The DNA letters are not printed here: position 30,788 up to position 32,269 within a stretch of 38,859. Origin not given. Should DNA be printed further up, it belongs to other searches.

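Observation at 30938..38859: Compact seven-gene type IV filament machine that fits none of the canonical T2SS, T4aP or MSHA layouts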

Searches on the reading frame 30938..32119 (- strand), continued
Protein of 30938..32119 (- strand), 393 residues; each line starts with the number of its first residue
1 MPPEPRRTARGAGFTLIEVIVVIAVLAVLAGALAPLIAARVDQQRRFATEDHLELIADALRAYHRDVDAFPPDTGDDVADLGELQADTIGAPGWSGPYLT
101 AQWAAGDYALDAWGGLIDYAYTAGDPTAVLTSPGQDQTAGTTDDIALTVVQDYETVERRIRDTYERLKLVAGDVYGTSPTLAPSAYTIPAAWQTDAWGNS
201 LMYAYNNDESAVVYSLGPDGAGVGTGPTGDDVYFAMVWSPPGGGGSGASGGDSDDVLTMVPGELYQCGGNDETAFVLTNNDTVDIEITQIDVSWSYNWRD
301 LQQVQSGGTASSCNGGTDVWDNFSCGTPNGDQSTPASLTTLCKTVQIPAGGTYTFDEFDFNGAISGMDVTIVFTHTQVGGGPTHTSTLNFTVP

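Call 27: find_related_loci(query=A1, collection=genome_contigs, flank=10000)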
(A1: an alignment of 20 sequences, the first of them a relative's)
Query A1 (393 aa) in genome_contigs; peptide patterns used: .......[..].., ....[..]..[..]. (x = any residue, [..] = any of these).
600 stretches matched a pattern (row limit reached: there are more); 153 encode a relative of the query (tblastn E <= 1e-3); the best 80 are kept; 80 distinct loci.
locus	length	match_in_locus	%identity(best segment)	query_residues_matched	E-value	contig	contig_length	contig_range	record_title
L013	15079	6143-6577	40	10-145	1e-16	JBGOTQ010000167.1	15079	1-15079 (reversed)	MAG: Terriglobia bacterium isolate OBJ_0618_7090110_159 k141_10988900_length_15079_cov_11.0000, whole genome shotgun seq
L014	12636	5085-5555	32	5-161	1e-15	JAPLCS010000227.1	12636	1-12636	MAG: Fimbriimonadales bacterium isolate LacPavin_0818_WC45_MAG_47_7 LacPavin_0818_WC45_scaffold_207783, whole genome sho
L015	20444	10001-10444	36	13-149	2e-14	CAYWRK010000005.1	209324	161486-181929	MAG TPA_asm: uncultured Nitrospiraceae bacterium isolate SRP302447_co1_424 genome assembly, contig: NODE_224_length_2093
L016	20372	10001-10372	34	13-144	3e-12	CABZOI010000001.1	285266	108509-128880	MAG: uncultured SAR92 cluster bacterium isolate AG-896-F13 genome assembly, contig: AG-896-F13_NODE_1, whole genome shot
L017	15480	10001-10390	34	6-140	1e-11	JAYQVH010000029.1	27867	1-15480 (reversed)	MAG: Rhodospirillaceae bacterium isolate SD9011_COM_concoct_bins.tsv.007 NODE_767_length_27867_cov_9.708651, whole genom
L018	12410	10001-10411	32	5-146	1e-11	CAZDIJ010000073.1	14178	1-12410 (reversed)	MAG TPA_asm: uncultured Sulfuricella sp. isolate binchicken_co266_137 genome assembly, contig: NODE_7327_length_14178_co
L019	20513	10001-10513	30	13-163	4e-11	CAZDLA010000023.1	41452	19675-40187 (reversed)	MAG TPA_asm: uncultured Nitrospiraceae bacterium isolate SRP302447_co1_783 genome assembly, contig: NODE_2661_length_414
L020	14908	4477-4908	33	10-151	3e-11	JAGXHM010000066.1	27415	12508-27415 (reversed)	MAG: Deltaproteobacteria bacterium isolate LH_M62 k141_742657, whole genome shotgun sequence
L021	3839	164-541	30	6-140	4e-11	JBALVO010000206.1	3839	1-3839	MAG: Halioglobus sp. isolate 5NakV-10 NODE_3642_length_3839_cov_12.473573, whole genome shotgun sequence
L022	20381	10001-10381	29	6-140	9e-11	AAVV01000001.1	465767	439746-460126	Marine gamma proteobacterium HTCC2080 1100755000537, whole genome shotgun sequence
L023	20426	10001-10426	37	10-145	1e-10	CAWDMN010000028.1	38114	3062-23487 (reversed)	MAG: uncultured Acidobacteriota bacterium isolate MFD04492.bin.1.129 genome assembly, contig: contig_22699, whole genome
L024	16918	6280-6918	29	4-234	1e-10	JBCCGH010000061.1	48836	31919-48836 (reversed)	MAG: Planctomycetota bacterium isolate P01_B01_bin.39 k141_1115070_length_48836_cov_19.3881, whole genome shotgun sequen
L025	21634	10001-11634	35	1-149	6e-11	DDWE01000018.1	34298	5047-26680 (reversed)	MAG TPA_asm: Desulfuromonadaceae bacterium UBA2294 UBA2294_contig_32872, whole genome shotgun sequence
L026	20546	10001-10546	28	4-158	2e-10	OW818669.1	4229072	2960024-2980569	metagenome genome assembly, chromosome: 1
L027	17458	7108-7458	33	7-140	4e-10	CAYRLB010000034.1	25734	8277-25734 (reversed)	MAG TPA_asm: uncultured Gemmatimonas sp. isolate SRP220891_co3_117 genome assembly, contig: NODE_2162_length_25734_cov_1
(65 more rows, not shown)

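Call 39: predict_structure(alignment_id=A1)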
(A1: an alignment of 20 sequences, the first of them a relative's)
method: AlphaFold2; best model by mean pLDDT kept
length: 393 residues; sequences in the alignment: 20
mean_pLDDT: 83.6   pTM: 0.43
mean pLDDT of the five models: 83.6, 83.0, 81.4, 80.3, 78.8
residues with pLDDT >= 90: 172; 70-90: 169; 50-70: 26; < 50: 26
segments of 3 or more residues with pLDDT < 50: 1-14, 240-251
pLDDT, mean of each block of 10 residues (from residue 1): 38 59 73 70 82 90 85 92 88 82 83 89 89 84 88 76 90 87 89 82 87 78 66 81 34 79 89 95 92 97 95 93 93 96 93 96 96 90 90 94
secondary structure, 60 per line:
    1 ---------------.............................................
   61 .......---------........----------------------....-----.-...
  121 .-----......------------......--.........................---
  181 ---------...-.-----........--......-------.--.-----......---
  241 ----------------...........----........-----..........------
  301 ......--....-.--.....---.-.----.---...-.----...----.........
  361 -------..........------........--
elements in order: H16-67 H77-84 E118-121 E127-132 E145-150 H153-177 E200-207 E210-215 E232-237 E257-267 E272-279 E285-294 E301-306 E317-321 E336-338 E345-347 E352-360 E368-377 E384-391

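Call 42: list_cluster_members(proteins=[P0015, P0016, P0017, P0019, P0025, P0022])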
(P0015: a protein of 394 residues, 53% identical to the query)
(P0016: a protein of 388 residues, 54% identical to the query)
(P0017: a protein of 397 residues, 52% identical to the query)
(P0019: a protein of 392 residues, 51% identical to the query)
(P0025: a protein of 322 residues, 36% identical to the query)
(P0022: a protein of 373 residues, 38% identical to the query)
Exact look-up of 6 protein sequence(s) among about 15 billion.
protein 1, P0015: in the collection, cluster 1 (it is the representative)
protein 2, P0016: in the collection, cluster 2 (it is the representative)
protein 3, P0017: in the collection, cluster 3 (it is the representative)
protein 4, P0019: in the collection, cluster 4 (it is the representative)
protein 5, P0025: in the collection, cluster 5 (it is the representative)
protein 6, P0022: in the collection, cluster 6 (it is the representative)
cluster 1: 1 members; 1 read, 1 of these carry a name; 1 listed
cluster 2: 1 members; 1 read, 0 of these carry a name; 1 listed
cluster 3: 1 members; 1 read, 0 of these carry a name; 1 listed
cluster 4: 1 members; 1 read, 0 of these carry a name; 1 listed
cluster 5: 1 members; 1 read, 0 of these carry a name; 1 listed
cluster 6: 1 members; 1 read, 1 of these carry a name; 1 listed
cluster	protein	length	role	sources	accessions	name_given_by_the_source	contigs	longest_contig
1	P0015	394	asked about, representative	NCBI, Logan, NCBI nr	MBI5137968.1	MAG: type II secretion system protein GspG [Nitrospirae bacterium] | type II secretion system protein GspG [Nitrospirota bacterium]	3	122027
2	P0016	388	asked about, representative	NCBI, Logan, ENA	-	-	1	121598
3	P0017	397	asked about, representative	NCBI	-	-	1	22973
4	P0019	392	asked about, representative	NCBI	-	-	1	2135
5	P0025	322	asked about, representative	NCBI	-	-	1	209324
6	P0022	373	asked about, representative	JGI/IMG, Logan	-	general secretion pathway protein G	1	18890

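Call 43: fold_search(model_id=the predicted structure, library=pdb)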
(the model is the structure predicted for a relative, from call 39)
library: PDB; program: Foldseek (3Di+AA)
matches with E <= 10: 1553; with E <= 0.001: 16
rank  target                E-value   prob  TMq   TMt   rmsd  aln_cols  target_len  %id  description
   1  3frp_G                1.8e-04  0.99  0.17  0.28  13.8       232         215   12  Crystal Structure of Cobra Venom Factor, a Co-factor for C3- and C5 convertase CVFBb (released 2009-04-28)
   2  3hrz_B                2.5e-04  0.98  0.17  0.26  13.8       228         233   13  Cobra Venom Factor (CVF) in complex with human factor B (released 2009-07-07)
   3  4gej_H                3.9e-04  0.99  0.17  0.38  15.0       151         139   14  N-terminal domain of VDUP-1 (released 2013-02-27)
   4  7f1x_D                3.9e-04  0.54  0.12  0.13  24.0       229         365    9  X-ray crystal structure of visual arrestin complexed with inositol 1,4,5-triphosphate (released 2021-10-27)
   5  4gfx                  4.6e-04  0.97  0.17  0.33  14.1       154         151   11  Crystal structure of the N-terminal domain of TXNIP (released 2014-02-05)
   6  1na8_A                4.6e-04  0.89  0.14  0.30  24.6       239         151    8  Crystal structure of ADP-ribosylation factor binding protein GGA1 (released 2003-07-29)
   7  4gei                  5.1e-04  0.98  0.17  0.35  14.6       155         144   14  N-terminal domain of VDUP-1 (released 2013-02-27)
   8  8rjc_5                5.4e-04  1.00  0.18  0.34   7.2       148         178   17  Structure of the rabbit 80S ribosome stalled on a 2-TMD rhodopsin intermediate in complex with Sec61-TRAP, open confor (released 2024-01-24)
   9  1om9_A                5.4e-04  0.94  0.14  0.33  22.6       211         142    8  Structure of the GGA1-appendage in complex with the p56 binding peptide (released 2003-07-29)
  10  6ibi_C                6.1e-04  0.94  0.15  0.30  12.1       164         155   16  Copper binding protein from Laetisaria arvalis (LaX325) (released 2019-11-13)
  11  4lee_A                7.2e-04  0.87  0.18  0.22  19.1       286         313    9  Structure of the Als3 adhesin from Candida albicans, residues 1-313 (mature sequence), triple mutant in the binding ca (released 2014-05-14)
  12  7jxa_D                7.6e-04  0.30  0.11  0.11  23.2       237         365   10  CRYSTAL STRUCTURE OF NATIVE BOVINE ARRESTIN 1 IN COMPLEX WITH INOSITOL 1,4,5-TRIPHOSPHATE (released 2021-10-13)
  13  2x6b                  8.1e-04  1.00  0.17  0.23  11.6       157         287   11  Potassium Channel from Magnetospirillum Magnetotacticum (released 2010-06-23)
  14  7b2p_B                8.1e-04  0.97  0.15  0.11   7.1       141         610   11  Cryo-EM structure of complement C4b in complex with nanobody B5 (released 2022-03-02)
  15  9ijr_C                8.5e-04  0.54  0.16  0.18  24.1       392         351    7  Cryo-EM structure of the orphan GPR52 beta-arrestin 1 complex bound to ligand c17 (released 2025-09-03)
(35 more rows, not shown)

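Call 46: search_solved_structures(query=L012:504-2267:+, max_evalue=1e-20, show_alignments=0)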
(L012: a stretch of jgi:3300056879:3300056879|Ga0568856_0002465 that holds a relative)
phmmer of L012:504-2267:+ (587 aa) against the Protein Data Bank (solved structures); distinct sequences matched with E-value up to 1e-20: 20.
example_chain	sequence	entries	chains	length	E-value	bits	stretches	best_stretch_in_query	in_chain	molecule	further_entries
6f8l_G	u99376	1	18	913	3.1e-140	471.6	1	12-554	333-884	Type IV pilus assembly protein PilF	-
3jc8_Ba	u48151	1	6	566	3.8e-119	402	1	15-553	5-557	Type IV-A pilus assembly ATPase PilB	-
5zfr_A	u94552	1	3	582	1.9e-118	399.7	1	14-557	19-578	Type IV pilus biogenesis ATPase PilB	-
5tsg_B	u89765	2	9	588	5.7e-118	398.1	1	7-557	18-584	Type IV pilus biogenesis ATPase PilB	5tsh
6olj_C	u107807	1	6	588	6.6e-118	397.9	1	7-557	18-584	Type IV pilus biogenesis ATPase PilB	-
4ksr_A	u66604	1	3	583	7.7e-117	394.4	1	165-561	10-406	Type II secretion system protein E, Hemolysin-coregulated protein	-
1p9r_A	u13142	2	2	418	1.4e-116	393.5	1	165-557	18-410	General secretion pathway protein E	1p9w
4kss_A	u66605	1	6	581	1.5e-116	393.4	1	165-558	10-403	Type II secretion system protein E, hemolysin-coregulated protein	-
4pht_A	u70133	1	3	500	1.7e-115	389.9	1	166-558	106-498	General secretory pathway protein E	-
5oiu_A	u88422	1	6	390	1.1e-106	360.9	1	182-554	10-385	Type IV pilus assembly protein PilF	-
6ejf_A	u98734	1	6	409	1.4e-106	360.5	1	183-554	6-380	Type IV pilus assembly protein PilF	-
5it5_F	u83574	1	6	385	1.5e-106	360.4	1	183-554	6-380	ATP binding motif-containing protein PilF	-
5fl3_A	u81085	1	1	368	2.5e-32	115.4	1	240-453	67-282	PILI RETRACTION PROTEIN PILT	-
2ewv_A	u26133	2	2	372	2.3e-31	112.2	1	186-431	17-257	twitching motility protein PilT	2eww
2gsz_A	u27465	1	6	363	2.8e-31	111.9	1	186-431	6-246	twitching motility protein PilT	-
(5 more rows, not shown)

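Call 56: search_protein_families(library=ncbifam, proteins=[L013:2572-3174:+, L013:6092-6910:+, L013:6914-8497:+, L013:8622-9284:+, L013:9253-9939:+, L013:9977-11740:+, L013:11746-12639:+, L013:12696-13256:+, L013:3187-4884:+, L013:4886-6088:+], max_evalue=0.01)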
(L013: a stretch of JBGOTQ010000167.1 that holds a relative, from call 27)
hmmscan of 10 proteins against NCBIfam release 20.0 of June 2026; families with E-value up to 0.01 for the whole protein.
L013:2572-3174:+ (200 aa): 13 families
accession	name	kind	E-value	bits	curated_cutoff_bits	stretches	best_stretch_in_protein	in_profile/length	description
TIGR01710.1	typeII_sec_gspG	equivalog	1.3e-16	60.8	88.85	2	7-69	1-63/134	type II secretion system major pseudopilin GspG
NF041775.1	typeIV_PilA_Myxo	equivalog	1.3e-06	28.5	400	1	7-126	11-138/214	type IV pilin protein PilA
TIGR02532.1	IV_pilin_GFxxxE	domain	1.4e-06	27.9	16.3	1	7-28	2-23/24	prepilin-type N-terminal cleavage/methylation domain-containing protein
NF041013.1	T4P_ComGE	equivalog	5.2e-06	26.5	49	1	5-50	2-47/83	competence type IV pilus minor pilin ComGE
NF007862.0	PRK10574.1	equivalog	7.1e-05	23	138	1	6-36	4-34/145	prepilin peptidase-dependent pilin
TIGR01708.2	typeII_sec_gspH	equivalog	0.00048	20.2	80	1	7-44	2-38/169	type II secretion system minor pseudopilin GspH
NF038303.1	EPS_HpsB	equivalog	0.00049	20.1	150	1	7-35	3-31/211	hormogonium polysaccharide secretion pseudopilin HpsB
TIGR01707.1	gspI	equivalog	0.00065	20.2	44.35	1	8-50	1-43/101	type II secretion system minor pseudopilin GspI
NF040999.1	pilin_ComGC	equivalog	0.0013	18.9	75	1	7-36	2-31/84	competence type IV pilus major pilin ComGC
NF041002.1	pilin_ComGF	equivalog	0.0014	18.9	80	1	7-31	2-26/139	competence type IV pilus minor pilin ComGF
TIGR02596.1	TIGR02596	subfamily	0.0024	18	70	1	9-40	1-32/196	Verru_Chthon cassette protein D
TIGR01711.1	gspJ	equivalog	0.0028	17.5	64.85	1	7-41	1-34/192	type II secretion system minor pseudopilin GspJ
NF047828.1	T3SSXpsI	equivalog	0.0036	17.3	150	0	7-29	2-24/132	type II secretion system protein XpsI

L013:6092-6910:+ (272 aa): 10 families
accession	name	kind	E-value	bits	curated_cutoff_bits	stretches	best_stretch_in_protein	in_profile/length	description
TIGR01710.1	typeII_sec_gspG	equivalog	3e-08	33.8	88.85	1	20-157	1-122/134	type II secretion system major pseudopilin GspG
TIGR02532.1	IV_pilin_GFxxxE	domain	1.9e-07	30.6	16.3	1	19-41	1-23/24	prepilin-type N-terminal cleavage/methylation domain-containing protein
TIGR01708.2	typeII_sec_gspH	equivalog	7.3e-06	26.1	80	1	19-54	1-36/169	type II secretion system minor pseudopilin GspH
NF007862.0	PRK10574.1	equivalog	9e-05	22.6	138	1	18-40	3-25/145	prepilin peptidase-dependent pilin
TIGR02596.1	TIGR02596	subfamily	0.00093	19.3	70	1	22-53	1-32/196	Verru_Chthon cassette protein D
NF038303.1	EPS_HpsB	equivalog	0.001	19.1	150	1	19-49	2-32/211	hormogonium polysaccharide secretion pseudopilin HpsB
NF041775.1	typeIV_PilA_Myxo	equivalog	0.003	17.6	400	1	17-43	8-34/214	type IV pilin protein PilA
NF007800.0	PRK10506.1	equivalog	0.0045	16.8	158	1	18-38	7-27/163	prepilin peptidase-dependent protein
NF041013.1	T4P_ComGE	equivalog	0.0057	16.7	49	1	20-58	4-42/83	competence type IV pilus minor pilin ComGE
NF041002.1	pilin_ComGF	equivalog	0.0095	16.2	80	0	19-59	1-42/139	competence type IV pilus minor pilin ComGF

L013:6914-8497:+ (527 aa): 0 families

L013:8622-9284:+ (220 aa): 1 family
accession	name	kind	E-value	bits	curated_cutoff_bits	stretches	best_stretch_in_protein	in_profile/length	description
NF041515.1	GspC_delta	equivalog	0.002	18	150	1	103-209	52-165/311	type II secretion system protein GspC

L013:9253-9939:+ (228 aa): 0 families

L013:9977-11740:+ (587 aa): 9 families
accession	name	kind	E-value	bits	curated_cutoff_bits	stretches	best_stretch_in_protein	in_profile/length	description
TIGR02519.1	pilus_MshL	equivalog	9.8e-64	215.1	250.2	1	255-545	2-290/290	pilus (MSHA type) biogenesis protein MshL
TIGR02517.1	type_II_gspD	equivalog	9.8e-52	176.2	351.35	1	134-545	235-590/600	type II secretion system secretin GspD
TIGR02515.1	IV_pilus_PilQ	subfamily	3e-45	155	284.35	2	262-545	145-427/428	type IV pilus secretin PilQ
TIGR02516.1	type_III_yscC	equivalog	6.6e-32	110.7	238.45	1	258-545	205-461/463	type III secretion system outer membrane ring subunit SctC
TIGR02520.1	pilus_B_mal_scr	equivalog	4.9e-31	107.8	287.65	2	261-543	246-512/513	PilN family type IVB pilus formation outer membrane protein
NF010083.0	PRK13568.1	equivalog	1.8e-26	92.9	554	2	271-545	171-417/419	DNA uptake porin HofQ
NF007851.2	PRK10560.1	exception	3.2e-22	78.9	598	2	264-545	156-409/412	DNA uptake porin HofQ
NF042912.1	Amuc_1098_fam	equivalog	1.4e-14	53.1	750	1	473-543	724-794/805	Amuc_1098 family type IV pilus outer membrane protein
NF011873.0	PRK15346.1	equivalog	2.2e-13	49.7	524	1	287-533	270-482/499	EscC/YscC/HrcC family type III secretion system outer membrane ring protein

L013:11746-12639:+ (297 aa): 32 families (the best 25 are shown)
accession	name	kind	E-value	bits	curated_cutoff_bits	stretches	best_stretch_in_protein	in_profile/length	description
TIGR02521.1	type_IV_pilW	equivalog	2.8e-25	89.2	154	3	112-202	39-129/234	type IV pilus biogenesis/stability protein PilW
NF033762.1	social_mot_Tgl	equivalog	6.1e-22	78.2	225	1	107-273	34-203/252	social motility TPR repeat lipoprotein Tgl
TIGR02917.1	PEP_TPR_lipo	equivalog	3.4e-21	74.9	312.2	1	156-274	517-635/899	XrtA/PEP-CTERM system TPR-repeat protein PrsT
NF040959.1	MamA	equivalog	6e-18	65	200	1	110-263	43-196/204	magnetosome protein MamA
NF002725.1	PRK02603.1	equivalog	1.1e-12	48.3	143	2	110-164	78-132/173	photosystem I assembly protein Ycf3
NF047507.1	TPR_BatC_Lepto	exception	2e-12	47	175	2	183-274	35-130/214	TPR repeat-containing protein BatC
NF008391.2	PRK11189.1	equivalog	2.2e-12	47.1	250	1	107-193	68-154/297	lipoprotein NlpI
NF033920.0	C39_PA2778_fam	equivalog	1.4e-11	44.3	150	1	107-202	159-254/255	PA2778 family cysteine peptidase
TIGR02552.1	LcrH_SycD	equivalog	1.8e-11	43.9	104.8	1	111-172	59-120/136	SycD/LcrH family type III secretion system chaperone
NF033758.1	gliding_GltE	equivalog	7.2e-11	41.7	225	1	135-271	219-356/411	adventurous gliding motility TPR repeat lipoprotein GltE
NF052415.1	T3SS_chap_SctY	equivalog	1.1e-09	38.7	70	1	174-268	8-105/106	type III secretion apparatus assembly chaperone SctY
NF047371.1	FlcA_CTERM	equivalog_domain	5.8e-09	35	300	1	181-267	447-534/646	periplasmic flagellar collar protein FlcA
TIGR03939.1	PGA_TPR_OMP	equivalog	8.4e-09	34.2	366.65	1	112-282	27-196/800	poly-beta-1,6 N-acetyl-D-glucosamine export porin PgaA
TIGR02795.1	tol_pal_ybgF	equivalog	8.8e-08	32.8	90.1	1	209-272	5-71/119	tol-pal system protein YbgF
NF053607.1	CHU_0125_OmpA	equivalog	9.7e-08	31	620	1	182-291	29-136/639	CHU_0125 family OmpA-like outer membrane integrity protein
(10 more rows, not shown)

L013:12696-13256:+ (186 aa): 0 families

L013:3187-4884:+ (565 aa): 23 families
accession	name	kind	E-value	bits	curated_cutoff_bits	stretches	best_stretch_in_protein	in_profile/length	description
TIGR02538.1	type_IV_pilB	equivalog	2.1e-166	554.9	675.65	1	14-562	2-563/564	type IV-A pilus assembly ATPase PilB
TIGR02533.1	type_II_gspE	equivalog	9.7e-157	522.5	630.25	1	85-561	3-486/486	type II secretion system ATPase GspE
NF053534.1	T4PilAsmATPsTfpB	equivalog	3.3e-125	418.7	850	1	56-561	66-582/584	type IV pilus assembly ATPase TfpB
NF007755.0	PRK10436.1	equivalog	9.9e-125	416.8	617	1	167-561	69-459/465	type II secretion system protein GspE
NF041000.1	ATPase_ComGA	equivalog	1.2e-71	240.8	300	1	189-454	2-266/267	competence type IV pilus ATPase ComGA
TIGR01420.1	pilT_fam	subfamily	1.3e-53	182.5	319.1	2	188-455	3-270/343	PilT/PilU family type 4a pilus ATPase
TIGR02525.1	plasmid_TraJ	equivalog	6.8e-25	87.8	368.3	1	307-434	139-273/372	plasmid transfer ATPase TraJ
TIGR02524.1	dot_icm_DotB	equivalog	1.9e-18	66.8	463.3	1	312-459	129-287/358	Dot/Icm type IV secretion system ATPase DotB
NF053729.1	c-di-GMP_motif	domain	1.9e-18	66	38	1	14-65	2-53/53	cyclic di-GMP-binding domain-containing protein, MshE-related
NF058587.1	archaellum_moto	equivalog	2.3e-16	59.6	550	1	320-431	278-394/527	archaellum flagellar ATPase motor FlaI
NF008411.1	PRK11234.1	equivalog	9.7e-15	54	1170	1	8-153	479-622/723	cyclic di-3',5'-guanylate-activated glycosyltransferase NfrB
TIGR02782.1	TrbB_P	equivalog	1.3e-13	51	304.55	1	308-433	127-255/303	P-type conjugative transfer ATPase TrbB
TIGR02788.1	VirB11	equivalog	3.7e-13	49.2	249.95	1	312-435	139-267/308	P-type DNA transfer ATPase VirB11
TIGR03819.1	heli_sec_ATPase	hypoth_equivalog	4.3e-13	49.2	373.15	1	236-434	100-301/340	TadA family conjugal transfer-associated ATPase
NF010407.0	PRK13833.1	subfamily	1.5e-11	44.3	499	1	301-432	129-261/323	conjugal transfer protein TrbB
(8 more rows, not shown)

L013:4886-6088:+ (400 aa): 6 families
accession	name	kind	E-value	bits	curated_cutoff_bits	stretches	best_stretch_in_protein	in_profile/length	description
TIGR02120.1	GspF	equivalog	1.3e-91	307.9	424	1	4-393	1-396/401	type II secretion system inner membrane protein GspF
NF052607.1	T4PiliAsmPilCThrm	equivalog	8.2e-81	272.1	700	1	1-393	1-399/406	type IV pilus assembly protein PilC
NF052606.1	T4PiliAsmPilCMyx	equivalog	2e-74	251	700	1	2-398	20-418/419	type IV pilus assembly protein PilC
NF007861.0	PRK10573.1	equivalog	4.3e-72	243.4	401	1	3-398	6-398/401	protein transport protein HofC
NF047826.1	T3SSXpsF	equivalog_domain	1.3e-52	179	650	1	1-397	1-403/405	type II secretion system protein XpsF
NF041012.2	T4P_ComGB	equivalog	3e-40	138.6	240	1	65-393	6-329/332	competence type IV pilus assembly protein ComGB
